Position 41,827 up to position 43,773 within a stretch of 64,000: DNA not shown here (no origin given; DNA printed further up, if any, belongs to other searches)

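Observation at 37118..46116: TonB-dependent receptor plus six-gene oxidative operon (KstD-like flavoprotein, NmrA, P450, beta-helix, diheme cytochrome, GFA)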

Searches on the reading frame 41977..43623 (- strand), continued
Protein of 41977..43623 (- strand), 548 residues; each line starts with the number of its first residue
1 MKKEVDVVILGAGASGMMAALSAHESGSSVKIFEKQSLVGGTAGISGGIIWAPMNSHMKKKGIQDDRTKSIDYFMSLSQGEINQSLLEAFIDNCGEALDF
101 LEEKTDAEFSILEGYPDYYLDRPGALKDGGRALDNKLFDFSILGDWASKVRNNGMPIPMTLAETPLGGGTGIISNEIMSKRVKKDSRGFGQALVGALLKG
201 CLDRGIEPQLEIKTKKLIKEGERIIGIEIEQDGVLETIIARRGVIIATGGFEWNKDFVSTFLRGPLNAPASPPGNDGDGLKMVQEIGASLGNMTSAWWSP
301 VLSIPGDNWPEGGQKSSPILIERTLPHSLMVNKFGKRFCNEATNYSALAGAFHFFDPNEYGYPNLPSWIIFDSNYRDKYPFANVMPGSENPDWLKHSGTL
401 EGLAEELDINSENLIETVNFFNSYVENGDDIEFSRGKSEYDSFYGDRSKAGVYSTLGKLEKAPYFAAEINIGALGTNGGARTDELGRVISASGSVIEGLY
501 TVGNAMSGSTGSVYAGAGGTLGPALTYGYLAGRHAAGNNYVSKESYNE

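Call 12: find_homologous_proteins(query=window:41977-43623:-, max_evalue=1e-20)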
Query window:41977-43623:- (548 aa): 1648 proteins with E <= 1e-20 among 8000 candidates; the best 120 are listed.
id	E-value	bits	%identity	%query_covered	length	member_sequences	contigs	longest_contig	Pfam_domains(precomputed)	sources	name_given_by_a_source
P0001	0.0e+0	1197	97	99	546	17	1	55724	PF01266.31,PF00890.31,PF03486.21,PF12831.14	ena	-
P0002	0.0e+0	1114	88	99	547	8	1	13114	PF01266.31,PF00890.31,PF03486.21,PF12831.14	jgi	jgi:3-oxosteroid 1-dehydrogenase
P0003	0.0e+0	1087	86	99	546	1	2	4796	PF01266.31,PF00890.31,PF03486.21,PF12831.14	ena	-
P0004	0.0e+0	1085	86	99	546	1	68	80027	PF01266.31,PF00890.31,PF03486.21,PF12831.14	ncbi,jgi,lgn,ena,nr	ncbi:FAD-dependent oxidoreductase [Rhodobiaceae bacterium]|jgi:succinate dehydrogenase/fumarate redu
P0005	0.0e+0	1085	86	99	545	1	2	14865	PF01266.31,PF00890.31,PF03486.21,PF12831.14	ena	-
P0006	0.0e+0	1085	86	99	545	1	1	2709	PF01266.31,PF00890.31,PF03486.21,PF12831.14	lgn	-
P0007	0.0e+0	1084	86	99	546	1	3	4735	PF01266.31,PF00890.31,PF03486.21,PF12831.14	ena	-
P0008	0.0e+0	1084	86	99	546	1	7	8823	PF01266.31,PF00890.31,PF03486.21,PF12831.14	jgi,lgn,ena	jgi:hypothetical protein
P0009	0.0e+0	1084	86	99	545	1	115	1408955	PF01266.31,PF00890.31,PF03486.21,PF12831.14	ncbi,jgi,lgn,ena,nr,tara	ncbi:FAD-dependent oxidoreductase [Hyphomicrobiales bacterium]|jgi:3-oxosteroid 1-dehydrogenase|nr:F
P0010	0.0e+0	1084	86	99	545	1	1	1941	PF01266.31,PF00890.31,PF03486.21,PF12831.14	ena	-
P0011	0.0e+0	1084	86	99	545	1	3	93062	PF01266.31,PF00890.31,PF03486.21,PF12831.14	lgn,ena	-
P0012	0.0e+0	1084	86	99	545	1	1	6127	PF01266.31,PF00890.31,PF03486.21,PF12831.14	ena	-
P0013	0.0e+0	1083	86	99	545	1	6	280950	PF01266.31,PF00890.31,PF03486.21,PF12831.14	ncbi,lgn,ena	-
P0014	0.0e+0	1083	86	99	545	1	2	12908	PF01266.31,PF00890.31,PF03486.21,PF12831.14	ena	-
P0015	0.0e+0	1083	86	99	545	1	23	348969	PF01266.31,PF00890.31,PF03486.21,PF12831.14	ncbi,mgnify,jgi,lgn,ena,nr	ncbi:FAD-dependent oxidoreductase [Hyphomicrobiales bacterium]|mgnify:FL=1|jgi:succinate dehydrogena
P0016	0.0e+0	1083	86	99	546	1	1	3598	PF01266.31,PF00890.31,PF03486.21,PF12831.14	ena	-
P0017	0.0e+0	1083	86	99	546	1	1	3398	PF01266.31,PF00890.31,PF03486.21,PF12831.14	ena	-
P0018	0.0e+0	1083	86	99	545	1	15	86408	PF01266.31,PF00890.31,PF03486.21,PF12831.14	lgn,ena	-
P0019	0.0e+0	1082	86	99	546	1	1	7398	PF01266.31,PF00890.31,PF03486.21,PF12831.14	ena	-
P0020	0.0e+0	1082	86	99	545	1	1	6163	PF01266.31,PF00890.31,PF03486.21,PF12831.14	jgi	-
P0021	0.0e+0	1082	86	99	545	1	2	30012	PF01266.31,PF00890.31,PF03486.21,PF12831.14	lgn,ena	-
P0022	0.0e+0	1082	86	99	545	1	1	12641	PF01266.31,PF00890.31,PF03486.21,PF12831.14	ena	-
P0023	0.0e+0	1082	86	99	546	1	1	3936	PF01266.31,PF00890.31,PF03486.21,PF12831.14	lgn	-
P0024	0.0e+0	1082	86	99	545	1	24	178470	PF01266.31,PF00890.31,PF03486.21,PF12831.14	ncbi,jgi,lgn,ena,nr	ncbi:FAD-dependent oxidoreductase [Hyphomicrobiales bacterium]|jgi:succinate dehydrogenase/fumarate 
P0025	0.0e+0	1082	86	99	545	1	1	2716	PF01266.31,PF00890.31,PF03486.21,PF12831.14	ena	-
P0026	0.0e+0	1082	86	99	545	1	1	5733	PF01266.31,PF00890.31,PF03486.21,PF12831.14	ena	-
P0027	0.0e+0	1082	86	99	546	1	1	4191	PF01266.31,PF00890.31,PF03486.21,PF12831.14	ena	-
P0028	0.0e+0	1082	86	99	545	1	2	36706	PF01266.31,PF00890.31,PF03486.21,PF12831.14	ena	-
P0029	0.0e+0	1081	86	99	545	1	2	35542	PF01266.31,PF00890.31,PF03486.21,PF12831.14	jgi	-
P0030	0.0e+0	1081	86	99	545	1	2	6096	PF01266.31,PF00890.31,PF03486.21,PF12831.14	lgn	-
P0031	0.0e+0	1081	86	99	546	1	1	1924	PF01266.31,PF00890.31,PF03486.21,PF12831.14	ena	-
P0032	0.0e+0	1081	86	99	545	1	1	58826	PF01266.31,PF00890.31,PF03486.21,PF12831.14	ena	-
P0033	0.0e+0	1081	86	99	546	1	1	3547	PF01266.31,PF00890.31,PF03486.21,PF12831.14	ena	-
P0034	0.0e+0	1081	86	99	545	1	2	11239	PF01266.31,PF00890.31,PF03486.21,PF12831.14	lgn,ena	-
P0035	0.0e+0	1080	86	99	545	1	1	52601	PF01266.31,PF00890.31,PF03486.21,PF12831.14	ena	-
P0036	0.0e+0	1079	86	99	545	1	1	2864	PF01266.31,PF00890.31,PF03486.21,PF12831.14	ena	-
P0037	0.0e+0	1079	85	99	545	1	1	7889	PF01266.31,PF00890.31,PF03486.21,PF12831.14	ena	-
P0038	0.0e+0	1077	86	99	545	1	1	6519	PF01266.31,PF00890.31,PF03486.21,PF12831.14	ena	-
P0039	0.0e+0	1076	85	99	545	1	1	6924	PF01266.31,PF00890.31,PF03486.21,PF12831.14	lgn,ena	-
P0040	0.0e+0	1072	85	99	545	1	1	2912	PF01266.31,PF00890.31,PF03486.21,PF12831.14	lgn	-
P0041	0.0e+0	1021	86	94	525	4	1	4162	PF01266.31,PF00890.31,PF03486.21,PF12831.14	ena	-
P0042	6.4e-294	994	78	99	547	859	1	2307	PF01266.31,PF00890.31,PF03486.21,PF12831.14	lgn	-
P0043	1.8e-292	989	76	99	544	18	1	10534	PF01266.31,PF13450.13,PF00890.31,PF03486.21,PF12831.14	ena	-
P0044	6.3e-291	984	76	99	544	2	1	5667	PF01266.31,PF13450.13,PF00890.31,PF03486.21,PF12831.14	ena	-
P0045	3.1e-290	982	76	99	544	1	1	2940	PF01266.31,PF13450.13,PF00890.31,PF03486.21,PF12831.14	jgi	-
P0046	3.4e-289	978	75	99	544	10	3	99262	PF01266.31,PF13450.13,PF00890.31,PF03486.21,PF12831.14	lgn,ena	-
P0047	3.4e-289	978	75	99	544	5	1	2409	PF01266.31,PF13450.13,PF00890.31,PF03486.21,PF12831.14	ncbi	-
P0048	2.4e-288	976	85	89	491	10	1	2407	PF00890.31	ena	-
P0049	2.4e-287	972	75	99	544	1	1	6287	PF01266.31,PF13450.13,PF00890.31,PF03486.21,PF12831.14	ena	-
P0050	1.3e-286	970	75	99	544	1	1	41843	PF01266.31,PF13450.13,PF00890.31,PF03486.21,PF12831.14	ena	-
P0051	2.2e-286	969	74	99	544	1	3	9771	PF01266.31,PF13450.13,PF00890.31,PF03486.21,PF12831.14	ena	-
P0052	7.6e-285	964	75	99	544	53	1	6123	PF01266.31,PF00890.31,PF03486.21,PF12831.14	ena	-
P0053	8.8e-284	960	75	99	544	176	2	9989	PF01266.31,PF13450.13,PF00890.31,PF03486.21,PF12831.14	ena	-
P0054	3.2e-282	955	74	99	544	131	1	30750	PF01266.31,PF13450.13,PF00890.31,PF03486.21,PF12831.14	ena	-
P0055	5.5e-281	951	74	99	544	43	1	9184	PF01946.24,PF01266.31,PF13450.13,PF00890.31,PF03486.21,PF12831.14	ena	-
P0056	2.9e-280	949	74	99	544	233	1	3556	PF01266.31,PF00890.31,PF03486.21,PF12831.14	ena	-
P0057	1.1e-274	930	73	99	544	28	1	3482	PF01946.24,PF01266.31,PF00890.31,PF03486.21,PF12831.14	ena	-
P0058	2.9e-274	929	73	99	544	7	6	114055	PF01946.24,PF01266.31,PF13450.13,PF00890.31,PF03486.21,PF12831.14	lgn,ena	-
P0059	4.6e-272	922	72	99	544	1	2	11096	PF01946.24,PF01266.31,PF00890.31,PF03486.21,PF12831.14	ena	-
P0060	5.7e-252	855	76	86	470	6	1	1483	PF00890.31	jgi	jgi:hypothetical protein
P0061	2.9e-237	807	85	75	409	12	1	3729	PF00890.31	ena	-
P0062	3.9e-234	797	65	98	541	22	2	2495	PF01946.24,PF01266.31,PF00890.31,PF03486.21,PF12831.14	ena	-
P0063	2.3e-230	784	62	99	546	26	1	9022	PF01266.31,PF13450.13,PF00890.31,PF07992.21,PF03486.21,PF12831.14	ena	-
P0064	3.9e-229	780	61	99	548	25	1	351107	PF01266.31,PF00890.31,PF03486.21,PF12831.14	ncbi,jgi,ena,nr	ncbi:MAG: FAD-dependent oxidoreductase [SAR86 cluster bacterium]|jgi:3-oxosteroid 1-dehydrogenase|nr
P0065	6.0e-228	776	63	98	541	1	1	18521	PF01266.31,PF00890.31,PF03486.21,PF12831.14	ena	-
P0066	7.4e-228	776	62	97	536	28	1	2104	PF01266.31,PF00890.31,PF03486.21,PF12831.14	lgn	-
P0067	3.7e-227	774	63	98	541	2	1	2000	PF01946.24,PF01266.31,PF00890.31,PF03486.21,PF12831.14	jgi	-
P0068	7.0e-224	763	62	95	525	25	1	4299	PF01266.31,PF00890.31,PF03486.21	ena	-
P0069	1.2e-212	726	60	98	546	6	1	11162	PF01946.24,PF01266.31,PF13450.13,PF00890.31,PF07992.21,PF03486.21,PF12831.14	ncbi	ncbi:MAG: FAD-dependent oxidoreductase [Pseudomonadota bacterium]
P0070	3.9e-211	721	58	98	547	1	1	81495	PF01266.31,PF13450.13,PF00890.31,PF07992.21,PF03486.21,PF01494.26,PF12831.14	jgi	jgi:hypothetical protein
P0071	2.8e-210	718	59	97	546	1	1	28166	PF01946.24,PF01266.31,PF13450.13,PF00890.31,PF03486.21,PF12831.14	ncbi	ncbi:MAG: FAD-dependent oxidoreductase [Pseudomonadota bacterium]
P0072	1.8e-207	709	58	94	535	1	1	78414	PF01266.31,PF13450.13,PF00890.31,PF07992.21,PF03486.21,PF12831.14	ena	-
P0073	3.5e-207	708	58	94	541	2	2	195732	PF01946.24,PF01266.31,PF13450.13,PF00890.31,PF07992.21,PF03486.21,PF12831.14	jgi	-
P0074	7.8e-207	706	59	98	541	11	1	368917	PF01946.24,PF01266.31,PF13450.13,PF00890.31,PF07992.21,PF03486.21,PF01494.26,PF12831.14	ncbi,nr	ncbi:hypothetical protein A8B75_08285 [Sphingomonadales bacterium EhC05]|nr:hypothetical protein A8B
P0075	8.0e-206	703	58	98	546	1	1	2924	PF01266.31,PF13450.13,PF00890.31,PF07992.21,PF03486.21,PF12831.14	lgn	-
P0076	1.2e-205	703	58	98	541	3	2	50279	PF01266.31,PF13450.13,PF00890.31,PF07992.21,PF03486.21,PF01134.29,PF12831.14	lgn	-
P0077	1.8e-205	702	57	98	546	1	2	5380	PF01946.24,PF01266.31,PF13450.13,PF00890.31,PF07992.21,PF03486.21,PF12831.14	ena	-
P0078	2.0e-205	702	58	98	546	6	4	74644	PF01266.31,PF13450.13,PF00890.31,PF07992.21,PF03486.21,PF12831.14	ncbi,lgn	-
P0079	3.7e-205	701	58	97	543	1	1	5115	PF01266.31,PF13450.13,PF00890.31,PF07992.21,PF03486.21,PF12831.14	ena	-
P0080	7.4e-204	697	57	97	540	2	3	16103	PF01266.31,PF13450.13,PF00890.31,PF07992.21,PF03486.21,PF12831.14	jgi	jgi:3-oxosteroid 1-dehydrogenase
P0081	9.1e-204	696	55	98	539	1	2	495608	PF01266.31,PF00890.31,PF07992.21,PF03486.21,PF12831.14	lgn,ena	-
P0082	1.1e-203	696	58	97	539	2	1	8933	PF01266.31,PF13450.13,PF00890.31,PF07992.21,PF03486.21,PF01494.26,PF12831.14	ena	-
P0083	1.7e-203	695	58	98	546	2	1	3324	PF01266.31,PF13450.13,PF00890.31,PF07992.21,PF03486.21,PF01262.28,PF12831.14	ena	-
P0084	1.9e-203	695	58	97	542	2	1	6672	PF01266.31,PF13450.13,PF00890.31,PF07992.21,PF03486.21,PF12831.14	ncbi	-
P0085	2.4e-203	695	57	97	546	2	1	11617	PF01266.31,PF13450.13,PF00890.31,PF03486.21,PF12831.14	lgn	-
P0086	2.8e-203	695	58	98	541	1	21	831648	PF01266.31,PF13450.13,PF00890.31,PF07992.21,PF03486.21,PF12831.14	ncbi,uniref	ncbi:FAD-dependent oxidoreductase [Parasphingorhabdus sp.]|uniref:FAD-dependent oxidoreductase n=1 T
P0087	3.4e-203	694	58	97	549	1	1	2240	PF01946.24,PF01266.31,PF13450.13,PF00890.31,PF07992.21,PF03486.21,PF01134.29,PF12831.14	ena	-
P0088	4.3e-203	694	57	97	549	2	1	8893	PF01266.31,PF13450.13,PF00890.31,PF03486.21,PF12831.14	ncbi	ncbi:MAG: FAD-dependent oxidoreductase [Pseudomonadota bacterium]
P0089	5.1e-203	694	58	98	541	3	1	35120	PF01266.31,PF13450.13,PF00890.31,PF07992.21,PF03486.21,PF12831.14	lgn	-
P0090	5.2e-203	694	57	98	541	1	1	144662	PF01266.31,PF13450.13,PF00890.31,PF07992.21,PF03486.21,PF12831.14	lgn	-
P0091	1.7e-202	692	58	97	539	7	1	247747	PF01266.31,PF13450.13,PF00890.31,PF07992.21,PF03486.21,PF01494.26,PF12831.14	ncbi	-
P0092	1.7e-202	692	58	97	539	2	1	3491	PF01266.31,PF13450.13,PF00890.31,PF07992.21,PF03486.21,PF01494.26,PF12831.14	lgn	-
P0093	1.8e-202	692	57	98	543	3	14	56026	PF01266.31,PF13450.13,PF00890.31,PF03486.21,PF12831.14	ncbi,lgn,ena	-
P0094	2.1e-202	692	57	97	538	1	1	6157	PF01946.24,PF01266.31,PF13450.13,PF00890.31,PF07992.21,PF03486.21,PF12831.14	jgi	jgi:3-oxosteroid 1-dehydrogenase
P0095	2.7e-202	691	58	97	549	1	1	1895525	PF01266.31,PF13450.13,PF00890.31,PF07992.21,PF03486.21,PF01134.29,PF12831.14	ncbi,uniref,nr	ncbi:FAD-dependent oxidoreductase [Halieaceae bacterium IMCC14734]|uniref:FAD-dependent oxidoreducta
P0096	2.9e-202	691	57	98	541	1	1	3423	PF01266.31,PF13450.13,PF00890.31,PF07992.21,PF03486.21,PF12831.14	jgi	jgi:3-oxosteroid 1-dehydrogenase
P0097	3.6e-202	691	58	97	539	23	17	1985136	PF01266.31,PF13450.13,PF00890.31,PF07992.21,PF03486.21,PF12831.14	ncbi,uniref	ncbi:MAG: FAD-dependent oxidoreductase [Parasphingorhabdus sp.]|uniref:FAD-dependent oxidoreductase 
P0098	4.3e-202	691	57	97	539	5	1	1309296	PF01266.31,PF13450.13,PF00890.31,PF07992.21,PF03486.21,PF01494.26,PF12831.14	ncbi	-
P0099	5.3e-202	691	57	98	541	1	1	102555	PF01266.31,PF13450.13,PF00890.31,PF07992.21,PF03486.21,PF12831.14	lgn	-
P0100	5.5e-202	690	57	98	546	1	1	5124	PF01266.31,PF13450.13,PF00890.31,PF07992.21,PF03486.21,PF01134.29,PF12831.14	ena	-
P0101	6.1e-202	690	58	97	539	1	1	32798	PF01266.31,PF13450.13,PF00890.31,PF07992.21,PF03486.21,PF01134.29,PF12831.14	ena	-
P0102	8.0e-202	690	58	97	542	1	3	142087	PF01266.31,PF13450.13,PF00890.31,PF07992.21,PF03486.21,PF12831.14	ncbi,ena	-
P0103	9.4e-202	690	57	93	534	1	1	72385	PF01266.31,PF13450.13,PF00890.31,PF07992.21,PF03486.21,PF12831.14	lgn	-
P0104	9.5e-202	690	56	97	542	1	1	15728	PF01266.31,PF13450.13,PF00890.31,PF07992.21,PF03486.21,PF12831.14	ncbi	-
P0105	1.1e-201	690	58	98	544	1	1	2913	PF01266.31,PF13450.13,PF00890.31,PF03486.21,PF12831.14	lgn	-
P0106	1.2e-201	689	56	97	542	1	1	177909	PF01266.31,PF13450.13,PF00890.31,PF07992.21,PF03486.21,PF12831.14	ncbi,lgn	-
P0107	1.5e-201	689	56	98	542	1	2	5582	PF01266.31,PF13450.13,PF00890.31,PF07992.21,PF03486.21,PF12831.14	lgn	-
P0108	1.9e-201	689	57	97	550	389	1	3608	PF01266.31,PF13450.13,PF00890.31,PF07992.21,PF03486.21,PF01134.29,PF12831.14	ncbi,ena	-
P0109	2.5e-201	688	77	70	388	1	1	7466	PF00890.31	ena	-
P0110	2.6e-201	688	55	98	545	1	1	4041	PF01946.24,PF01266.31,PF13450.13,PF00890.31,PF07992.21,PF03486.21,PF12831.14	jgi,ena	-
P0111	2.8e-201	688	57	98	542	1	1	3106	PF01266.31,PF13450.13,PF00890.31,PF07992.21,PF03486.21,PF12831.14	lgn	-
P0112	3.4e-201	688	57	97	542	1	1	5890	PF01266.31,PF13450.13,PF00890.31,PF07992.21,PF03486.21,PF12831.14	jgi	jgi:3-oxosteroid 1-dehydrogenase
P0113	4.4e-201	687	58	97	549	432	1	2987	PF01946.24,PF01266.31,PF13450.13,PF00890.31,PF07992.21,PF03486.21,PF12831.14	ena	-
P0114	8.5e-201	687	57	98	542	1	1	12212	PF01266.31,PF13450.13,PF00890.31,PF07992.21,PF03486.21,PF12831.14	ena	-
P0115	8.8e-201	686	57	98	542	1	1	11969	PF01266.31,PF13450.13,PF00890.31,PF07992.21,PF03486.21,PF12831.14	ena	-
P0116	8.8e-201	686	58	97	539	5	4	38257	PF01266.31,PF13450.13,PF00890.31,PF07992.21,PF03486.21,PF01494.26,PF12831.14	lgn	-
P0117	9.4e-201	686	56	97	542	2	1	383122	PF01266.31,PF13450.13,PF00890.31,PF07992.21,PF03486.21,PF12831.14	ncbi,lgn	-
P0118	1.1e-200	686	57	97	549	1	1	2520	PF01266.31,PF13450.13,PF00890.31,PF07992.21,PF03486.21,PF12831.14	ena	-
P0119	1.4e-200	686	56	98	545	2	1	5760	PF01266.31,PF13450.13,PF00890.31,PF03486.21,PF12831.14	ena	-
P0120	2.2e-200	685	55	98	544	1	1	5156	PF01266.31,PF13450.13,PF00890.31,PF07992.21,PF03486.21,PF12831.14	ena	-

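Call 13: search_solved_structures(query=window:41977-43623:-, max_evalue=0.00001)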
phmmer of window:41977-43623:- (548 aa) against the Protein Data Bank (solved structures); distinct sequences matched with E-value up to 0.00001: 26.
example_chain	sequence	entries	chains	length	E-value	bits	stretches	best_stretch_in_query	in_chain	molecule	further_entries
7p18_A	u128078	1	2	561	2.2e-94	320.3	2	186-537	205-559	3-oxosteroid 1-dehydrogenase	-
8jbz_AAA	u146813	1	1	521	2.5e-53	184.9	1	3-534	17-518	3-ketosteroid dehydrogenase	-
8joj_A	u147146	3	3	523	2.5e-53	184.8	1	3-534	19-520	3-ketosteroid dehydrogenase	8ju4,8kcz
4c3x_A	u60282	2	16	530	2.7e-53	184.8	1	3-534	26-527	3-KETOSTEROID DEHYDROGENASE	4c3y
8am8_BBB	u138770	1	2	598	8.9e-44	153.3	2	219-537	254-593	Fumarate reductase/succinate dehydrogenase flavoprotein domain protein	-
8am3_AAA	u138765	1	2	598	1.6e-43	152.5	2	219-537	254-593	Fumarate reductase/succinate dehydrogenase flavoprotein domain protein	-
8am6_AAA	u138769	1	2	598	3e-43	151.6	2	218-537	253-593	Fumarate reductase/succinate dehydrogenase flavoprotein domain protein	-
1d4c_A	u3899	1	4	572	2.7e-26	95.6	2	187-536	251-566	FLAVOCYTOCHROME C FUMARATE REDUCTASE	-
1d4d_A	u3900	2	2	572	7.3e-26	94.2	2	187-536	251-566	FLAVOCYTOCHROME C FUMARATE REDUCTASE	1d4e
1qo8_A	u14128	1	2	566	5.8e-25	91.2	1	187-537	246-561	FLAVOCYTOCHROME C3 FUMARATE REDUCTASE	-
1jrz_A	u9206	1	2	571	4.6e-24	88.3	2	186-537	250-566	FLAVOCYTOCHROME C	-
6t85_A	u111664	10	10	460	8.8e-24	87.3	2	205-539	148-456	Urocanate reductase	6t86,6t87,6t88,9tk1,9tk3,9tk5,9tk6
1lj1_A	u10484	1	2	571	2.5e-23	85.8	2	187-537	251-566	flavocytochrome c3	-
1m64_A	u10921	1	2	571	2.6e-23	85.8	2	186-537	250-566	flavocytochrome c3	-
1e39_A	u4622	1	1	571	3.6e-23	85.3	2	186-537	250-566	FUMARATE REDUCTASE FLAVOPROTEIN SUBUNIT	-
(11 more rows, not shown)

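Call 15: find_encoding_contigs(protein=P0064, flank=10000, max_places=1)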
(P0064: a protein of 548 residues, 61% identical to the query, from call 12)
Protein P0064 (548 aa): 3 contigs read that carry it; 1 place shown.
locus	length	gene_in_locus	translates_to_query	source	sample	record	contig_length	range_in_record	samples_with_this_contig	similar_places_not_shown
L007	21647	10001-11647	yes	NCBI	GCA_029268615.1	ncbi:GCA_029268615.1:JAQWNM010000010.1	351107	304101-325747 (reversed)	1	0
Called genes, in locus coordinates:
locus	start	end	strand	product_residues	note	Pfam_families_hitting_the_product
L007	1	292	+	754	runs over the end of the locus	PF00521:DNA_topoisoIV, PF03989:DNA_gyraseA_C (faint)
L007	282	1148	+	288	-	PF03088:Str_synth (faint), PF16261:DUF4915 (weak), PF08450:SGL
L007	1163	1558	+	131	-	PF04138:GtrA_DPMS_TM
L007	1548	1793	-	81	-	-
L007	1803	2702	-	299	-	PF05721:PhyH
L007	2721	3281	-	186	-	-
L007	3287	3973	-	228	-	PF00106:adh_short, PF13561:adh_short_C2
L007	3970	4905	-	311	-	PF08545:ACP_syn_III, PF08541:ACP_syn_III_C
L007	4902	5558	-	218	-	PF05175:MTS, PF06325:PrmA, PF10294:Methyltransf_16, PF01728:FtsJ (weak), PF03602:Cons_hypoth95 (weak), PF13847:Methyltransf_31, PF13649:Methyltransf_25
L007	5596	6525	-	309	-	PF00535:Glycos_transf_2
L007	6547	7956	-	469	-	-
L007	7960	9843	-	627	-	PF01757:Acyl_transf_3, PF19040:SGNH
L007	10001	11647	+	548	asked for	PF00890:FAD_binding_2, PF01266:DAO (weak), PF03486:HI0933_like (weak), PF12831:FAD_oxidored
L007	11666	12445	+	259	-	PF23441:SDR (faint), PF00106:adh_short, PF08659:KR, PF13561:adh_short_C2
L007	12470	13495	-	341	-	PF00248:Aldo_ket_red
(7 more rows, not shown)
